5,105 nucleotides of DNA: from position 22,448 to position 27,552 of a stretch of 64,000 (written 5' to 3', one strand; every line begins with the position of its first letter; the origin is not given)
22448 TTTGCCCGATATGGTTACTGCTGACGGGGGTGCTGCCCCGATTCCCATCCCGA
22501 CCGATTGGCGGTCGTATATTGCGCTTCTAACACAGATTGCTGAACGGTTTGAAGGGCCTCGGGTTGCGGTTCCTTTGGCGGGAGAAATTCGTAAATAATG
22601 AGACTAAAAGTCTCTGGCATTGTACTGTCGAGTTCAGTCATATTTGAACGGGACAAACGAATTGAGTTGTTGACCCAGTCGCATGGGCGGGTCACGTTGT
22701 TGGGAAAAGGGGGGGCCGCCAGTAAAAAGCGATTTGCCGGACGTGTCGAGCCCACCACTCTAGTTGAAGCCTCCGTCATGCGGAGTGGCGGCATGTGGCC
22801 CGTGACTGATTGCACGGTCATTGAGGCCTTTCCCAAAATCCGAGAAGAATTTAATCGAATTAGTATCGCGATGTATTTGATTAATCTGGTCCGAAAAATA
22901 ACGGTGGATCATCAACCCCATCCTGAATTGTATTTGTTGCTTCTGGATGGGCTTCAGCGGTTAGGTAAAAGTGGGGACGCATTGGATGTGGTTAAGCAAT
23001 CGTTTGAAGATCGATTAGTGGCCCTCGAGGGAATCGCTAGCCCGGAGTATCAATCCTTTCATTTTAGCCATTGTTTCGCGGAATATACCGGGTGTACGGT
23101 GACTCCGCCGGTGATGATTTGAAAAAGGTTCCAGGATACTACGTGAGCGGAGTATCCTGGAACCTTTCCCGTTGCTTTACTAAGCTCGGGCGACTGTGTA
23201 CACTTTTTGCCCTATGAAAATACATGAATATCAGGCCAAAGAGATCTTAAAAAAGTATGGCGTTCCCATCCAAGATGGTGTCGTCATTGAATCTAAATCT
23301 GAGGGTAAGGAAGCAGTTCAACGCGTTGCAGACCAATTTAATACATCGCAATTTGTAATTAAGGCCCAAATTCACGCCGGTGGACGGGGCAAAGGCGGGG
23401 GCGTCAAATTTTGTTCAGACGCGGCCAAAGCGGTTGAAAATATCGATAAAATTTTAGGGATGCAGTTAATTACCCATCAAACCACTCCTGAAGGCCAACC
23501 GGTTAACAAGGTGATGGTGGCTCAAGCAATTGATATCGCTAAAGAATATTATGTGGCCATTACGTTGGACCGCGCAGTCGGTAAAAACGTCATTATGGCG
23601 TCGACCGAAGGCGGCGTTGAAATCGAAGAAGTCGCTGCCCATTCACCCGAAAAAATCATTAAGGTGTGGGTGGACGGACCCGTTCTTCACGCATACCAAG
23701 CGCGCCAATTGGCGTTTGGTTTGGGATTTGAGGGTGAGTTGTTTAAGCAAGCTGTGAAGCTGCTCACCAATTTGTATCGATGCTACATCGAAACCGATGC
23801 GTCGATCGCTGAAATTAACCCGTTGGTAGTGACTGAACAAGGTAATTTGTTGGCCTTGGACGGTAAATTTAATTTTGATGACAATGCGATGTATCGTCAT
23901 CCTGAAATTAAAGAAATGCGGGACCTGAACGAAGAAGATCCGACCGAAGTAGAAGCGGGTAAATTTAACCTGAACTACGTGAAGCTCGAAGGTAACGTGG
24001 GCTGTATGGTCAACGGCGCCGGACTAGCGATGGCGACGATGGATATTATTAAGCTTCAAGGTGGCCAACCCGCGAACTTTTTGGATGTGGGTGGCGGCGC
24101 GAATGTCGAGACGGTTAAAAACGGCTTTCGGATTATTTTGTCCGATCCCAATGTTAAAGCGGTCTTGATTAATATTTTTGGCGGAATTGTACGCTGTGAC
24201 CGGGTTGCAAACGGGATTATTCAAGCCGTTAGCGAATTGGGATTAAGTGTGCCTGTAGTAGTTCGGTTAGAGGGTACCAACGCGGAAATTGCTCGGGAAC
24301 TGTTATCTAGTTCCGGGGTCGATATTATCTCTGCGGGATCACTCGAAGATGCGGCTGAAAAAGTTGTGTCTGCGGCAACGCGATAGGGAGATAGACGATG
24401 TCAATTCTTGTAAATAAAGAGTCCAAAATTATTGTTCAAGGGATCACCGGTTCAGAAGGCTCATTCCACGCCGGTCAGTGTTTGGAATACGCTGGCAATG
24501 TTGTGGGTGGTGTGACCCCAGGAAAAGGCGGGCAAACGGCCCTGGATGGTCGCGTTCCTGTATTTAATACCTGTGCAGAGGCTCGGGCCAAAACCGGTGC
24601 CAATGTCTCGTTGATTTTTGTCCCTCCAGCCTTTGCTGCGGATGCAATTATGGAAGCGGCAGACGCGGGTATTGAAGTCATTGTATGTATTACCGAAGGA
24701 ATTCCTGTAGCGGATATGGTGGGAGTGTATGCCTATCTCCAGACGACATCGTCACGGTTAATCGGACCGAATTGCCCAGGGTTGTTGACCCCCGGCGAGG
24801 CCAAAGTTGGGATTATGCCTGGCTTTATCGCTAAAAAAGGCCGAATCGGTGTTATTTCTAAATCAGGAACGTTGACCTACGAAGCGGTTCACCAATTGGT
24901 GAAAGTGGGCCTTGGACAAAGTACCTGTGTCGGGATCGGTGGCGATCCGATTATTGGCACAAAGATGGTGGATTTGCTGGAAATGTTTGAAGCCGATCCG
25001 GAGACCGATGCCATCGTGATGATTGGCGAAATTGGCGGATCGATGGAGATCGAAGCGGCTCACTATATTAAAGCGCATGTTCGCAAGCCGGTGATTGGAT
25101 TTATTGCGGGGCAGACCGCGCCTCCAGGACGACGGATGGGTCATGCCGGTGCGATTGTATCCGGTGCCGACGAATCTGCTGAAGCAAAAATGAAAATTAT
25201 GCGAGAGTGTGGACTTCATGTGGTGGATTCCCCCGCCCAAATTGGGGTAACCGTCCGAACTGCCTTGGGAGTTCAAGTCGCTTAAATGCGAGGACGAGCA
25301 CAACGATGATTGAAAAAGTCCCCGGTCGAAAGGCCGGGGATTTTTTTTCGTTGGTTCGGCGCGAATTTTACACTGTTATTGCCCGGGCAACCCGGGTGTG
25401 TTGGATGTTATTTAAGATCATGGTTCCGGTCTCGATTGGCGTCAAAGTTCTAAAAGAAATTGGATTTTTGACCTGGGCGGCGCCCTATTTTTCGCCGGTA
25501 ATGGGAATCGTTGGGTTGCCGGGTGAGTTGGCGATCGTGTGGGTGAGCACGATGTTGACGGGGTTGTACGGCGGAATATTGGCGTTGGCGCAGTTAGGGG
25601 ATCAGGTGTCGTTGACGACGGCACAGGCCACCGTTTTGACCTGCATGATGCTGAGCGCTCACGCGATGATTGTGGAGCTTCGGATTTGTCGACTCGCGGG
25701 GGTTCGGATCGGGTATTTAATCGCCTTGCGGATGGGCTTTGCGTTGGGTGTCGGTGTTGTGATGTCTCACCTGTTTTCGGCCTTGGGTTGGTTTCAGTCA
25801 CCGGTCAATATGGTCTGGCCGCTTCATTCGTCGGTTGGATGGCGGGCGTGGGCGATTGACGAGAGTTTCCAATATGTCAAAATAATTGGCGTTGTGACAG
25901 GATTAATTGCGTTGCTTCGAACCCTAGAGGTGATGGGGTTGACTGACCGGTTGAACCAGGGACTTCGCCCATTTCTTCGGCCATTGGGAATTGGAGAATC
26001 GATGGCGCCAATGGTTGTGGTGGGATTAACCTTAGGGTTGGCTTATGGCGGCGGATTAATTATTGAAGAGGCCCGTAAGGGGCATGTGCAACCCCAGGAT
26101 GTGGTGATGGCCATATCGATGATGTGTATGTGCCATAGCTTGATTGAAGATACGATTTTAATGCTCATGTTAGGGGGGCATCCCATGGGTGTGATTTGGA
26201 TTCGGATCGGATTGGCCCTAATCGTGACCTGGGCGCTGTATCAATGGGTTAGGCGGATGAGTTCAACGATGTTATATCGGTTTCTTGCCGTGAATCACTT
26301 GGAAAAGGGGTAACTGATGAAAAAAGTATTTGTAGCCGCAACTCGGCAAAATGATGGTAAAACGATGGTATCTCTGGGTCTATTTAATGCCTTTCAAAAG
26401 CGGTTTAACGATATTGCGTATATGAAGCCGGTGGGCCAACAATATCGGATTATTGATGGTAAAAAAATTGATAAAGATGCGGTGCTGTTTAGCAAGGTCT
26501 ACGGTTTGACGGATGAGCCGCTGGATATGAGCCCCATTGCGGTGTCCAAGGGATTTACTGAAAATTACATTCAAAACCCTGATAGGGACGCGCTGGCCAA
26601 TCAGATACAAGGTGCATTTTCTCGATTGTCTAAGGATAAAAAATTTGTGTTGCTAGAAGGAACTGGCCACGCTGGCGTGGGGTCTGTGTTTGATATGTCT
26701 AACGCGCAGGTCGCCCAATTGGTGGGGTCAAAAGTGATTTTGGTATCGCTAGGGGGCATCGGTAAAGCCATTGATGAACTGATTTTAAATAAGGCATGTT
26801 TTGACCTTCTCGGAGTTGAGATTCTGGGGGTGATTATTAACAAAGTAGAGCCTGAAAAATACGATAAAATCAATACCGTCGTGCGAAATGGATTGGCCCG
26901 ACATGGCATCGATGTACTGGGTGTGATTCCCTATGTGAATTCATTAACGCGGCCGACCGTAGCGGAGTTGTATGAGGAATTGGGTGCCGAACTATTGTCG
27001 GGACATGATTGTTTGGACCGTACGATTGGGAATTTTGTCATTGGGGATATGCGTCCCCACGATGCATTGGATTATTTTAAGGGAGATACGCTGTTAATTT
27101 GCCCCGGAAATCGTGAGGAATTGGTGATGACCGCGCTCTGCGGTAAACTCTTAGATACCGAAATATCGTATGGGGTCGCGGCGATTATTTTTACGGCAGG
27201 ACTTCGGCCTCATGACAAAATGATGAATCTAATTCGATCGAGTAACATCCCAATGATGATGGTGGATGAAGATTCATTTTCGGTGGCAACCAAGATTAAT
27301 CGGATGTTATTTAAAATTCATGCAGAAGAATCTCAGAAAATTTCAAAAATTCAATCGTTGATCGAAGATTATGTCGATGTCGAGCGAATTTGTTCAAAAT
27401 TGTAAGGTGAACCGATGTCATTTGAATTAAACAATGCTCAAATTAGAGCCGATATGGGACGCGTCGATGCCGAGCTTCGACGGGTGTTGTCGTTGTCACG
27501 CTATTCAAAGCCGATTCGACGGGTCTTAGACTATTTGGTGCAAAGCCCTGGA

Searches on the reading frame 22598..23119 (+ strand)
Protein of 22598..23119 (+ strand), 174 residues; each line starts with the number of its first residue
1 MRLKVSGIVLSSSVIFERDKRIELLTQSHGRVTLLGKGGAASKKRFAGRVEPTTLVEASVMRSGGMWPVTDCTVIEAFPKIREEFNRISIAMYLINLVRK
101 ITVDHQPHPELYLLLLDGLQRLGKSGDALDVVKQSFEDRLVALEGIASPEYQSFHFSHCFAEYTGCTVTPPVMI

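Call 70: search_protein_families(library=pfam, proteins=[window:22598-23119:+], max_evalue=0.0001)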
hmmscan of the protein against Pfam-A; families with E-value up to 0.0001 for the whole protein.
window:22598-23119:+ (174 aa): 2 families
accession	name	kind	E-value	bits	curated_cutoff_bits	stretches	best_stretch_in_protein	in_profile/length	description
PF11967.14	RecO_N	-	4.7e-13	49.4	27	1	1-78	1-80/80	Recombination protein O N terminal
PF02565.21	RecO_C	-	1.3e-07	31.9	22.1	1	82-147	1-65/157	Recombination protein O C terminal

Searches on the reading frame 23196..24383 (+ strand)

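Call 70: search_protein_families(library=pfam, proteins=[window:23196-24383:+], max_evalue=0.0001)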
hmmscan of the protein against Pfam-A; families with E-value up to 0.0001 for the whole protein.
window:23196-24383:+ (396 aa): 3 families
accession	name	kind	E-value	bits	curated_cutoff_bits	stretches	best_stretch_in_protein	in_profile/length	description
PF08442.15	ATP-grasp_2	-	1.1e-73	247.6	29.5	1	8-212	1-202/202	ATP-grasp domain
PF00549.24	Ligase_CoA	-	3.5e-33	114.9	24.5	1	271-391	1-128/128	CoA-ligase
PF24948.1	Citrate_synth_N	-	1.4e-18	67.5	83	1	8-234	4-227/232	ATP-citrate synthase ATP-grasp domain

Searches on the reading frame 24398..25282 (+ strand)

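Call 70: search_protein_families(library=pfam, proteins=[window:24398-25282:+], max_evalue=0.0001)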
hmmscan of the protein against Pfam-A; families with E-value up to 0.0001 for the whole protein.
window:24398-25282:+ (295 aa): 3 families
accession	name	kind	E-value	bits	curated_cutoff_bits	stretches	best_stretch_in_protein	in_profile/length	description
PF02629.25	CoA_binding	-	1.7e-25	90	22.3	1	6-101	1-97/97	CoA binding domain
PF00549.24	Ligase_CoA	-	3.4e-23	82.6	24.5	1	153-267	1-121/128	CoA-ligase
PF13607.11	Succ_CoA_lig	-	7.8e-12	45.6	27.4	1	147-282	1-131/138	Succinyl-CoA ligase like flavodoxin domain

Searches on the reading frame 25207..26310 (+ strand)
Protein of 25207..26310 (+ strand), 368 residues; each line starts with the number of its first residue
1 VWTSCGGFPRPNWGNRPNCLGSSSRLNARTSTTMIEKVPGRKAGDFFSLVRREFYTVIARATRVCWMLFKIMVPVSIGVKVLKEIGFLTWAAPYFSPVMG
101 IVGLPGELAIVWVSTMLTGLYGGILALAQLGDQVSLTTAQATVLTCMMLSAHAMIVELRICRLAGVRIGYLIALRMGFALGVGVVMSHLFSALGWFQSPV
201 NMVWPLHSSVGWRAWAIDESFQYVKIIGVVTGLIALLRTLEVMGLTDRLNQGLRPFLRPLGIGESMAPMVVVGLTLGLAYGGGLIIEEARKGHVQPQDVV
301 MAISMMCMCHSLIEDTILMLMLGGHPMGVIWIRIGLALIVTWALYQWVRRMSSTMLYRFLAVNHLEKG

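Call 70: search_protein_families(library=pfam, proteins=[window:25207-26310:+], max_evalue=0.0001)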
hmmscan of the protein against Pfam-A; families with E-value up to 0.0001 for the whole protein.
window:25207-26310:+ (368 aa): 1 family
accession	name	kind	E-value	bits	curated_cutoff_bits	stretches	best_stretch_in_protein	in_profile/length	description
PF07670.19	Gate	-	1.1e-14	55.1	29.6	2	66-154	2-93/104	Nucleoside recognition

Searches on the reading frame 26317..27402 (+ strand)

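Call 70: search_protein_families(library=pfam, proteins=[window:26317-27402:+], max_evalue=0.0001)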
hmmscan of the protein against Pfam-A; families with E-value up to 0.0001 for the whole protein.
window:26317-27402:+ (362 aa): 3 families
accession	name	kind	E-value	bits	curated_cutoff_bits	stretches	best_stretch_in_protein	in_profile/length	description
PF13500.12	AAA_26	-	2.8e-34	119.2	27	1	2-214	1-198/198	AAA domain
PF07085.17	DRTGG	-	2.7e-23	82.2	25.2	1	217-330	1-105/105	DRTGG domain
PF01656.29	CbiA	-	3e-10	40.6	25.4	1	5-211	2-116/125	CobQ/CobB/MinD/ParA nucleotide binding domain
